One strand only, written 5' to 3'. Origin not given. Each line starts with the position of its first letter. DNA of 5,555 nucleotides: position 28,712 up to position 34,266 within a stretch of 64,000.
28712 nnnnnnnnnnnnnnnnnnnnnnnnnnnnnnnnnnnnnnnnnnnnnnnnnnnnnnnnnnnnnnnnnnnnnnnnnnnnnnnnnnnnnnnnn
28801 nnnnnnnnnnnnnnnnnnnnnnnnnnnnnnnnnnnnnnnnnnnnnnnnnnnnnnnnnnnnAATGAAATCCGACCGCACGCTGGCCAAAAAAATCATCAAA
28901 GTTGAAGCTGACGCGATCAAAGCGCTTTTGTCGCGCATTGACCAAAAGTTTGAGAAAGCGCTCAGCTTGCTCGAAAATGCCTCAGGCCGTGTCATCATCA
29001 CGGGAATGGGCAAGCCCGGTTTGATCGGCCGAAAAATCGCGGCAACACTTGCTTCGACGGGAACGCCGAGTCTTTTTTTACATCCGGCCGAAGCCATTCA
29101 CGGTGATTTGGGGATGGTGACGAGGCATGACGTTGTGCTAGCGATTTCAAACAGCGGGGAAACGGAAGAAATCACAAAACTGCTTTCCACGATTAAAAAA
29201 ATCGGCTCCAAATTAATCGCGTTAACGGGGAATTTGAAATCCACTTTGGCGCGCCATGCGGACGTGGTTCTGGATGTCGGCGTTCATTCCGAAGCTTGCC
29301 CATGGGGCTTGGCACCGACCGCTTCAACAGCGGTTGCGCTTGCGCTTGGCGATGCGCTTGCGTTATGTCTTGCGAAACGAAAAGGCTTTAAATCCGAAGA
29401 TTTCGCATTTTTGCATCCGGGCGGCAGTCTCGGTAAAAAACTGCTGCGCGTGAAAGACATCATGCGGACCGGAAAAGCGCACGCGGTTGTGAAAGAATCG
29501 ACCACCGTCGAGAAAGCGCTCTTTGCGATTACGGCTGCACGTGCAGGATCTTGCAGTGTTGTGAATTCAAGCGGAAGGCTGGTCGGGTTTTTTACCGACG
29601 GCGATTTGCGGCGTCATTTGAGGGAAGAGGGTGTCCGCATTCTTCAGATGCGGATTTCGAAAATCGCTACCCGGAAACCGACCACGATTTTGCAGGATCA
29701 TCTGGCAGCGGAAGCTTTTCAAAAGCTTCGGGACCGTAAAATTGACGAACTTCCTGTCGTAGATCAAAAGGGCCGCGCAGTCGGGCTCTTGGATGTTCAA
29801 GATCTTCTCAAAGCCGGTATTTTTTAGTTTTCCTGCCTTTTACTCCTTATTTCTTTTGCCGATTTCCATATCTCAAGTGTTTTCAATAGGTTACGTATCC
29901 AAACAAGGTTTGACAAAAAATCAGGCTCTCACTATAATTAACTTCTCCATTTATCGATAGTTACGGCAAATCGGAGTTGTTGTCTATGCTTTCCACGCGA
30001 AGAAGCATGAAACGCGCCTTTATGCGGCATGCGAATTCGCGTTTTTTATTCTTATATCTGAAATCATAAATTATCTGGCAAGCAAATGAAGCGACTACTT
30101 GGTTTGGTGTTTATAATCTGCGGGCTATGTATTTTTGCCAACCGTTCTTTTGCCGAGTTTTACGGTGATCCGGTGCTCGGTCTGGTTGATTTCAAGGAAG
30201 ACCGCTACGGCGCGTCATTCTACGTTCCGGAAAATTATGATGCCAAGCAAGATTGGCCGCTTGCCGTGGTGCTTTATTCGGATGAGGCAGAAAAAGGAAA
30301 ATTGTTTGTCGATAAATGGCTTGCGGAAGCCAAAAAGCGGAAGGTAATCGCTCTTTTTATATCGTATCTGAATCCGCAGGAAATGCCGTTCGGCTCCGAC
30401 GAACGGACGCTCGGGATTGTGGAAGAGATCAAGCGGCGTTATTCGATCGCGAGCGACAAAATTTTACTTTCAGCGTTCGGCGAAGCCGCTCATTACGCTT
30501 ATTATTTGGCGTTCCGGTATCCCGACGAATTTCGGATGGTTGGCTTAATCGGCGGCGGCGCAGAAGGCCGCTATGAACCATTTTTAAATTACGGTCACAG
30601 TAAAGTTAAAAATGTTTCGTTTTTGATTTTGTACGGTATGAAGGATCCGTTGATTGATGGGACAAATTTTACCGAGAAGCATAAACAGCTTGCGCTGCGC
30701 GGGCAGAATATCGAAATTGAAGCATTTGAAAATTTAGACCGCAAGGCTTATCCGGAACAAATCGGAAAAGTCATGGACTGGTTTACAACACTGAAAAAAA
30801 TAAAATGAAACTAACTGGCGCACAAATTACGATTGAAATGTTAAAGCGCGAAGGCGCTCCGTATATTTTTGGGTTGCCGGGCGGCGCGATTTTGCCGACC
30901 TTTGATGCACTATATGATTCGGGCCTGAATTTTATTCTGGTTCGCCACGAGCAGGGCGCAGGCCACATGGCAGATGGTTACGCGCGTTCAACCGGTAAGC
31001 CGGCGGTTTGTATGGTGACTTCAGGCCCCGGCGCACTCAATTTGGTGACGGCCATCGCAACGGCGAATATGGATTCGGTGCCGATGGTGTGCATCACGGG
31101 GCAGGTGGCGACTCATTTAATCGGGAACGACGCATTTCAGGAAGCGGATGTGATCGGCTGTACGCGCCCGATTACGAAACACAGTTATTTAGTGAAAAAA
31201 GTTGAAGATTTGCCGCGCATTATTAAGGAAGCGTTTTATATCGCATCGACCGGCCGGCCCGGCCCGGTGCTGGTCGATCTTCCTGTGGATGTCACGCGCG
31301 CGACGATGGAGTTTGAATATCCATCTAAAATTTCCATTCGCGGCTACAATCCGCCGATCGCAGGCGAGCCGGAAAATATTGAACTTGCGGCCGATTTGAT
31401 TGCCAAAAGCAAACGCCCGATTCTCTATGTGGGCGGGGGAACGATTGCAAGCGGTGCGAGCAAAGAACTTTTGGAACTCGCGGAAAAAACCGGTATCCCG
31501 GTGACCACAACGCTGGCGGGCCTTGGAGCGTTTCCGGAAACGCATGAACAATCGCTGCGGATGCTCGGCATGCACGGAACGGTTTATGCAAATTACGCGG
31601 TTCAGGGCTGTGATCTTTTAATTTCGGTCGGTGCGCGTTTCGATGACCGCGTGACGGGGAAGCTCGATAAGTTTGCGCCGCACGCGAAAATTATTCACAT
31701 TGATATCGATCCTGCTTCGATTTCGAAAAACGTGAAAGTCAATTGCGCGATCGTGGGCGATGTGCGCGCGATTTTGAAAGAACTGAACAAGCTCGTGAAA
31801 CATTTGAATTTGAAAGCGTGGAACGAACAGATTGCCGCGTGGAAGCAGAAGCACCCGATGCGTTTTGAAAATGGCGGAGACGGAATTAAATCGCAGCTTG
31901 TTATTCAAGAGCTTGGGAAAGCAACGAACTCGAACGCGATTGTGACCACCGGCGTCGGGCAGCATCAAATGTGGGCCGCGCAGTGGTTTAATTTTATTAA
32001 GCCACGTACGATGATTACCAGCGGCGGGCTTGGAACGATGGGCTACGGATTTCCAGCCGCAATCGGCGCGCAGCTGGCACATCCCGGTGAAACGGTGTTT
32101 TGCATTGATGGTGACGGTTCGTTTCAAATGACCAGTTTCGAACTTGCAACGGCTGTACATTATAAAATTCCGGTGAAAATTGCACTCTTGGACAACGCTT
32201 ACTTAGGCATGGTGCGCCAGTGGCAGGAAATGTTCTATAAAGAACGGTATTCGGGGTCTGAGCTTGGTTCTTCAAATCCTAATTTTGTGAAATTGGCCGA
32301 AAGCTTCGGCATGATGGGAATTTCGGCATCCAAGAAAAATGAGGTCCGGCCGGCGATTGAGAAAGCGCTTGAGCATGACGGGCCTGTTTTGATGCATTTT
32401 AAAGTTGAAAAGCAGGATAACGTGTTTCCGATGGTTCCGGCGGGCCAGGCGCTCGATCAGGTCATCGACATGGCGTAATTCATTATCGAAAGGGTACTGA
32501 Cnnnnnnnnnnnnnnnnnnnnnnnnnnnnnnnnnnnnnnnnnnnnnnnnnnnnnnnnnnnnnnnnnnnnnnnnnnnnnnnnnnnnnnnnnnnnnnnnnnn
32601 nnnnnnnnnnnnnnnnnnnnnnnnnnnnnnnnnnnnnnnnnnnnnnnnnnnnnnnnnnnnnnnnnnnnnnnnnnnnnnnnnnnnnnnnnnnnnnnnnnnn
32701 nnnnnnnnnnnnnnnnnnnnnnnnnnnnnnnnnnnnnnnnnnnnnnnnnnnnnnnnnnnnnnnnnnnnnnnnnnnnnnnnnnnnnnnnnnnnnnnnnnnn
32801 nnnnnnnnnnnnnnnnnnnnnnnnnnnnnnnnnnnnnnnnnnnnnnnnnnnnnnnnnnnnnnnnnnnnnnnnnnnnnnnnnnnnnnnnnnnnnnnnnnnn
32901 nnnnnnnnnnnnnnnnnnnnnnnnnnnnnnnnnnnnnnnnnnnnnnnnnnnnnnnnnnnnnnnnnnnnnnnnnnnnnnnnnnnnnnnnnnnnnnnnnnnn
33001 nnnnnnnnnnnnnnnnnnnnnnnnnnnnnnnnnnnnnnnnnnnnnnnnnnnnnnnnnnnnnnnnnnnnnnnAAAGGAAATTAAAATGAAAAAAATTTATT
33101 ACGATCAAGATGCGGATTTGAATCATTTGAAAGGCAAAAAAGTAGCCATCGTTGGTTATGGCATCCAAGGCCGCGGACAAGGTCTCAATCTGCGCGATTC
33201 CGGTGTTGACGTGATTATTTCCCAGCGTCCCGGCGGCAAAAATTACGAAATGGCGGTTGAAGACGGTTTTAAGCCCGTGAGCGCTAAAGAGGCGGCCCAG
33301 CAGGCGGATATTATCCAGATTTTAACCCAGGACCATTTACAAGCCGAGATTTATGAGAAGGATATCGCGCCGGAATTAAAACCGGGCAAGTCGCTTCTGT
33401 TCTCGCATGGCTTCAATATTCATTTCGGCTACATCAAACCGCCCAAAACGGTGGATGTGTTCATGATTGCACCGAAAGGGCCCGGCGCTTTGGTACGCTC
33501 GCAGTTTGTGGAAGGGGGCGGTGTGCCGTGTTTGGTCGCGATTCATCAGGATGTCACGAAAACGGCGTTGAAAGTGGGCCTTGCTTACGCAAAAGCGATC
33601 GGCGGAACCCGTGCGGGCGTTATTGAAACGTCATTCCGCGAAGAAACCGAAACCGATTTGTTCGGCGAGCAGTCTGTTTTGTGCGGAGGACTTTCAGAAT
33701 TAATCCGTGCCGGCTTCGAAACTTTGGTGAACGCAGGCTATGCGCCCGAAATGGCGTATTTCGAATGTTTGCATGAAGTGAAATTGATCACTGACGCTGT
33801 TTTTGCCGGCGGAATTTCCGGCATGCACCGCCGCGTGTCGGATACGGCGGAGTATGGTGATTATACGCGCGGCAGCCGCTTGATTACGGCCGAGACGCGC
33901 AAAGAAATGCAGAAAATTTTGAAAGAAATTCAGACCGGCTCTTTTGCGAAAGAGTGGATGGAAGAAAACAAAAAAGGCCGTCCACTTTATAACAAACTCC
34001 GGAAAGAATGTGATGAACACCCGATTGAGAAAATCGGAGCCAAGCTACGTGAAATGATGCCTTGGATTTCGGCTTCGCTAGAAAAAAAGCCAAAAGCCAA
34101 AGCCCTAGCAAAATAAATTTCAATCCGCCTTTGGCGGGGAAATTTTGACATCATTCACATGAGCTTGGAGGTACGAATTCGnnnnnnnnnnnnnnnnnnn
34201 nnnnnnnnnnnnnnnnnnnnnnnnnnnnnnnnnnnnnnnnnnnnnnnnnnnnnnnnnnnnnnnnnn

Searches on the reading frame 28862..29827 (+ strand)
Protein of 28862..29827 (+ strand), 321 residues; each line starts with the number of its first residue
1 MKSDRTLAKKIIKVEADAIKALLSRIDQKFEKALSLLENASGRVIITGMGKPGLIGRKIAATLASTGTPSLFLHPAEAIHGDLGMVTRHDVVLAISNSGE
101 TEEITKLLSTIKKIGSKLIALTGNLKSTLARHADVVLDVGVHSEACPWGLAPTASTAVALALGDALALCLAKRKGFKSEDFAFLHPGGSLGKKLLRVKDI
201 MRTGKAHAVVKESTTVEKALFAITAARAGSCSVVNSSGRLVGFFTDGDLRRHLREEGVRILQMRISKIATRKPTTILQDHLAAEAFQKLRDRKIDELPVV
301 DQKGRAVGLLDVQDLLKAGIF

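Call 85: search_protein_families(library=pfam, proteins=[window:28862-29827:+], max_evalue=0.00001)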
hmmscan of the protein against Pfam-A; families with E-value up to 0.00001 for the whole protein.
window:28862-29827:+ (321 aa): 2 families
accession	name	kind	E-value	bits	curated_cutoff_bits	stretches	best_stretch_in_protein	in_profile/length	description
PF01380.27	SIS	-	6.1e-25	88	25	1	40-168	5-130/131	SIS domain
PF00571.33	CBS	-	1.1e-20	74.1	24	2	266-318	2-54/57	CBS domain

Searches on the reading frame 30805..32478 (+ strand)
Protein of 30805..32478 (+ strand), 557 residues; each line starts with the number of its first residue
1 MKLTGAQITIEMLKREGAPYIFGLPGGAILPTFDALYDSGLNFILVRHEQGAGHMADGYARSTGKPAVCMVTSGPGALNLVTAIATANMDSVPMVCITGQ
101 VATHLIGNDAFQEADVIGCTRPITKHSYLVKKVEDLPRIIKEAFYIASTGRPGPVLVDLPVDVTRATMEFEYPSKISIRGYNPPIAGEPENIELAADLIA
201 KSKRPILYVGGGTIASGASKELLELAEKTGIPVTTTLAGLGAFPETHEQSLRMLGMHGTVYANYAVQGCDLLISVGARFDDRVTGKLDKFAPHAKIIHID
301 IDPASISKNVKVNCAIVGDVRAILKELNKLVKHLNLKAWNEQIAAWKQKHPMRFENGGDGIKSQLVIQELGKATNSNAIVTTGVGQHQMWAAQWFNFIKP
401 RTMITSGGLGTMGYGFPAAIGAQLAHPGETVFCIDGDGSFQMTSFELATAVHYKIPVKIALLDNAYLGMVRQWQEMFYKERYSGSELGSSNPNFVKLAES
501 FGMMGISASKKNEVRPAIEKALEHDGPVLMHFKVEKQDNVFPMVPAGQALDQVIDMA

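Call 52: search_protein_families(library=pfam, proteins=[window:30805-32478:+], max_evalue=0.00001)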
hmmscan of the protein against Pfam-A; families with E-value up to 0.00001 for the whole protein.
window:30805-32478:+ (557 aa): 3 families
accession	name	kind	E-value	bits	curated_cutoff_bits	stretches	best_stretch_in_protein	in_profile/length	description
PF02775.26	TPP_enzyme_C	-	2.2e-56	190.3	21.9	1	383-531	1-150/151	Thiamine pyrophosphate enzyme, C-terminal TPP binding domain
PF00205.28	TPP_enzyme_M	-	1.5e-53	180.7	30.4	1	192-327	1-137/137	Thiamine pyrophosphate enzyme, central domain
PF02776.23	TPP_enzyme_N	-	6.2e-42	142.6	26.8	1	4-116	2-116/119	Thiamine pyrophosphate enzyme, N-terminal TPP binding domain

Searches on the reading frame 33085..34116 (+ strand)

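Call 52: search_protein_families(library=pfam, proteins=[window:33085-34116:+], max_evalue=0.00001)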
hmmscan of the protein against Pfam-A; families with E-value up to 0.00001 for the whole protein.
window:33085-34116:+ (343 aa): 2 families
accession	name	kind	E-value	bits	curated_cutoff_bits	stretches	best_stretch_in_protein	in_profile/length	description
PF07991.19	KARI_N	-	3.5e-70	235.3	20.6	1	15-178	2-165/165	Acetohydroxy acid isomeroreductase, NADPH-binding domain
PF01450.25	KARI_C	-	7.9e-64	214.8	29.1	1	184-327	1-144/144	Ketol-acid reductoisomerase, C-terminal domain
